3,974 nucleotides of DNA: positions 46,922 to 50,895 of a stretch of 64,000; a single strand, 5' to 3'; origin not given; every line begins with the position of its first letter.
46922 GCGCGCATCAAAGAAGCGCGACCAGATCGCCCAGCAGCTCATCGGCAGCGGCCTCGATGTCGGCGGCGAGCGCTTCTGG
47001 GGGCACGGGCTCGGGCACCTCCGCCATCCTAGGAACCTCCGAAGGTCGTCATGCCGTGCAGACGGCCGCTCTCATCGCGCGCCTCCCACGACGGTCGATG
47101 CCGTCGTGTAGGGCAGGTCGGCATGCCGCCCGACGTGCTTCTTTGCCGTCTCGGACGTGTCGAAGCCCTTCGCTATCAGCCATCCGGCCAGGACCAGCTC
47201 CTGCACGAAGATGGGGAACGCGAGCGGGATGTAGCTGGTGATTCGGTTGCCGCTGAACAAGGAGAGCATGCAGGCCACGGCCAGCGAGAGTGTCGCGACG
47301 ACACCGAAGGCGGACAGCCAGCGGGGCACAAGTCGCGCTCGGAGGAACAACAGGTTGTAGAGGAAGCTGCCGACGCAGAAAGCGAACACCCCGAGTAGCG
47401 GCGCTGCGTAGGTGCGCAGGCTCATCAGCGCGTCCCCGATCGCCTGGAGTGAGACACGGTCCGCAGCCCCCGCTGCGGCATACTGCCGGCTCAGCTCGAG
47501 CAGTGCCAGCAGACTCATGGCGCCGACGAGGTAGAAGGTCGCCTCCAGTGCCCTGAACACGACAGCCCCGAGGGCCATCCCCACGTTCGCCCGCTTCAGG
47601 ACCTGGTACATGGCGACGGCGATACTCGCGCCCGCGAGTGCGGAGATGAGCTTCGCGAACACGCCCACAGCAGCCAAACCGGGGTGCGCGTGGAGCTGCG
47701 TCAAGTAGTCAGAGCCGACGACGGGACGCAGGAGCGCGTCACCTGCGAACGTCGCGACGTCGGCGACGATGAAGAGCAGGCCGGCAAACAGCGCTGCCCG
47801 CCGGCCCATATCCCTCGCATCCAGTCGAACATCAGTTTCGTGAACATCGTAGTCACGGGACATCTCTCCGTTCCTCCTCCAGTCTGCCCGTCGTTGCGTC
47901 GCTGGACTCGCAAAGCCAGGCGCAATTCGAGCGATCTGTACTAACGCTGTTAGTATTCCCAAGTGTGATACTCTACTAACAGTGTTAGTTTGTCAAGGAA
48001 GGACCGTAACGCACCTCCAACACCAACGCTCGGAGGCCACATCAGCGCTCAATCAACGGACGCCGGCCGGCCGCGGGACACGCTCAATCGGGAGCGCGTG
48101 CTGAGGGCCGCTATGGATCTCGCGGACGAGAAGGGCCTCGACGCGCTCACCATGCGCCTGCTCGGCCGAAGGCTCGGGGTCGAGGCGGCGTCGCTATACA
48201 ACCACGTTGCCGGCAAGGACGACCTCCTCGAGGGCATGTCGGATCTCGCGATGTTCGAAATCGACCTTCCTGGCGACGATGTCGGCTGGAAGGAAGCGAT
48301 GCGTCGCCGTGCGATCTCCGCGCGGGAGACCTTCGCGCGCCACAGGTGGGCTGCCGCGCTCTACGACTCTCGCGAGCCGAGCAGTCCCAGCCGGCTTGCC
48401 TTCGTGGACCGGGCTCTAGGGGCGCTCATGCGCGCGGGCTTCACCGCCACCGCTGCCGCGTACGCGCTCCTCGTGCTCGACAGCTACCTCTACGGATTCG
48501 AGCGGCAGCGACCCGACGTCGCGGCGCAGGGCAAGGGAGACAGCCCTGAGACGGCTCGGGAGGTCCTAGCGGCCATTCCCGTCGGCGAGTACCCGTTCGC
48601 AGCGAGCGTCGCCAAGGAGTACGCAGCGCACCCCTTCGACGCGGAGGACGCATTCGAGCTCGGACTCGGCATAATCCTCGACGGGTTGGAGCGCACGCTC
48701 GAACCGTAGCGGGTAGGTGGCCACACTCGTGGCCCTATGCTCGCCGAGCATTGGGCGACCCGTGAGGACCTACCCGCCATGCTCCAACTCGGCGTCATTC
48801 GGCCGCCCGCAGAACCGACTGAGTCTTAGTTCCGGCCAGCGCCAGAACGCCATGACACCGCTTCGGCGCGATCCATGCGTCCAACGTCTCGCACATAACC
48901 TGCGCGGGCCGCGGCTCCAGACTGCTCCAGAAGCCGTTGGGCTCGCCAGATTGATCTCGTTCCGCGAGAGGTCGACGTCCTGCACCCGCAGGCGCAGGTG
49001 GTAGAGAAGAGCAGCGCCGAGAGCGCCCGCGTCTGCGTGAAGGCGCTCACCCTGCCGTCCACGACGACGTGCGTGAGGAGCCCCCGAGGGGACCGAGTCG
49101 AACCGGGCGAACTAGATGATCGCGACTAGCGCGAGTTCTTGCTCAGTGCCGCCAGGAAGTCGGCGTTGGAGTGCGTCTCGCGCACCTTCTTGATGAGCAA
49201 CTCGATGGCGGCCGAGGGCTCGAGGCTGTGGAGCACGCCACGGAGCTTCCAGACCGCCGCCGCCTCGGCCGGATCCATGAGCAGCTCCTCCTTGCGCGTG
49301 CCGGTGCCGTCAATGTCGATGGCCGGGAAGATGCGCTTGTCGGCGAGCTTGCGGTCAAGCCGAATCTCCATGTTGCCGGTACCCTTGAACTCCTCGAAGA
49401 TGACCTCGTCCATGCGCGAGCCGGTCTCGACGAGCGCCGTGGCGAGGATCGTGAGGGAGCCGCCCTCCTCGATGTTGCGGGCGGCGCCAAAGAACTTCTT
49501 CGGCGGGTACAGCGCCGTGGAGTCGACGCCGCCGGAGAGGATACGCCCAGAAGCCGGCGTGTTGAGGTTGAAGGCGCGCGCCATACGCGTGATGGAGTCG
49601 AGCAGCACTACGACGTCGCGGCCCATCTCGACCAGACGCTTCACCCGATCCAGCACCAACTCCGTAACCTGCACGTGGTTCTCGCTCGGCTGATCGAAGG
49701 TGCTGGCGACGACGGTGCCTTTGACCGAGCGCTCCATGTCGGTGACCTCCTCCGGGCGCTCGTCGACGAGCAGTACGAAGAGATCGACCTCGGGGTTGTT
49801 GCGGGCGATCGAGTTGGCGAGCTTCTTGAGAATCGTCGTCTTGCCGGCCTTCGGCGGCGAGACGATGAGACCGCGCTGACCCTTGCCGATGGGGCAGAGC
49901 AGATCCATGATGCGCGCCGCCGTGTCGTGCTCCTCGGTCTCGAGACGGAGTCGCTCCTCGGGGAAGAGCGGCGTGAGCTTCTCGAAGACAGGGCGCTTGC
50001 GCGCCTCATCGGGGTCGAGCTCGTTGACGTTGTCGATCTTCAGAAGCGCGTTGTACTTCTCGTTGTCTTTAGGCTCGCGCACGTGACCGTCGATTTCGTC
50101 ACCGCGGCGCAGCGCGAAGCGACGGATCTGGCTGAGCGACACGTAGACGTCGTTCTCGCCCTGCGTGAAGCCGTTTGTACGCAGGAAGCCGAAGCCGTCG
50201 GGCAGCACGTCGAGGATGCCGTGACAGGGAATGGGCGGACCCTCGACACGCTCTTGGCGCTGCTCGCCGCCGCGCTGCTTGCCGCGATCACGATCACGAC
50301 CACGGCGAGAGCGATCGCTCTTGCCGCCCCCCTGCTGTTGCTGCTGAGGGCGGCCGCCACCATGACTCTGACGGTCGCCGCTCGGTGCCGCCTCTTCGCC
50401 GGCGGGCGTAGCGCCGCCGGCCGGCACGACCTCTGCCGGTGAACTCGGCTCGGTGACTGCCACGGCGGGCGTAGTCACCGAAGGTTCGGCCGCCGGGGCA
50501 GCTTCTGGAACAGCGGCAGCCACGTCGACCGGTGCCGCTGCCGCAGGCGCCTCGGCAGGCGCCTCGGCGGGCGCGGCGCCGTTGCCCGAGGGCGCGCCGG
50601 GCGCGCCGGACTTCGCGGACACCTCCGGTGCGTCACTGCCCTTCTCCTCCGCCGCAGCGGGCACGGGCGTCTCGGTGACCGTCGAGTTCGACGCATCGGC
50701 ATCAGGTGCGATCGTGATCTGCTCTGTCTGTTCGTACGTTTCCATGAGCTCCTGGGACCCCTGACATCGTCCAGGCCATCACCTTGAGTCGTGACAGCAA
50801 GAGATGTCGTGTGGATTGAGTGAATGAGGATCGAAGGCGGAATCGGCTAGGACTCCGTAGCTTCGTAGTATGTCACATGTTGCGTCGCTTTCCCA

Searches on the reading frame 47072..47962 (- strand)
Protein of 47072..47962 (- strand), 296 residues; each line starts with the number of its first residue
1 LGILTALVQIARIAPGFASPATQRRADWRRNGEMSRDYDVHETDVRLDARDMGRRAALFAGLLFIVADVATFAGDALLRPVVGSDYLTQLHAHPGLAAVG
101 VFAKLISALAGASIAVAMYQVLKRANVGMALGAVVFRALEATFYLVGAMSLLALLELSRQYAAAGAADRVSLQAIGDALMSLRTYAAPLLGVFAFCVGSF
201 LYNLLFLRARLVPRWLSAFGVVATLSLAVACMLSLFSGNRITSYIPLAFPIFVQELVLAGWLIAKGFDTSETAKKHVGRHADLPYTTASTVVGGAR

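Call 6: search_protein_families(library=pfam, proteins=[window:47072-47962:-], max_evalue=0.01)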
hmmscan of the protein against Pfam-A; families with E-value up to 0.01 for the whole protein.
window:47072-47962:- (296 aa): 1 family
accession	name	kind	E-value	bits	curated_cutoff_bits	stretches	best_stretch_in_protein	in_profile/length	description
PF14329.11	DUF4386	-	1.3e-37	130.2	27.6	1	60-266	2-210/210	Domain of unknown function (DUF4386)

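Call 47: search_protein_families(library=padloc, proteins=[window:47072-47962:-], max_evalue=0.01)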
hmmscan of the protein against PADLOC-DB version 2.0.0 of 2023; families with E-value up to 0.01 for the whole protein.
window:47072-47962:- (296 aa): 0 families

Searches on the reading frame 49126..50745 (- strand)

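Call 46: search_protein_families(library=pfam, proteins=[window:49126-50745:-], max_evalue=0.001)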
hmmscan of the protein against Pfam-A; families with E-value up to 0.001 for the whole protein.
window:49126-50745:- (539 aa): 3 families
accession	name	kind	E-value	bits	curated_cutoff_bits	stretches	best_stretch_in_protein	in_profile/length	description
PF07497.18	Rho_RNA_bind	-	5.3e-31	106.7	27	1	175-246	2-73/73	Rho termination factor, RNA-binding domain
PF00006.31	ATP-synt_ab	-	2.3e-22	80.2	29.5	1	278-478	3-208/213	ATP synthase alpha/beta family, nucleotide-binding domain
PF19568.5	Spore_III_AA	-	6.8e-05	22.5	27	1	266-332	121-188/306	Sporulation stage III, protein AA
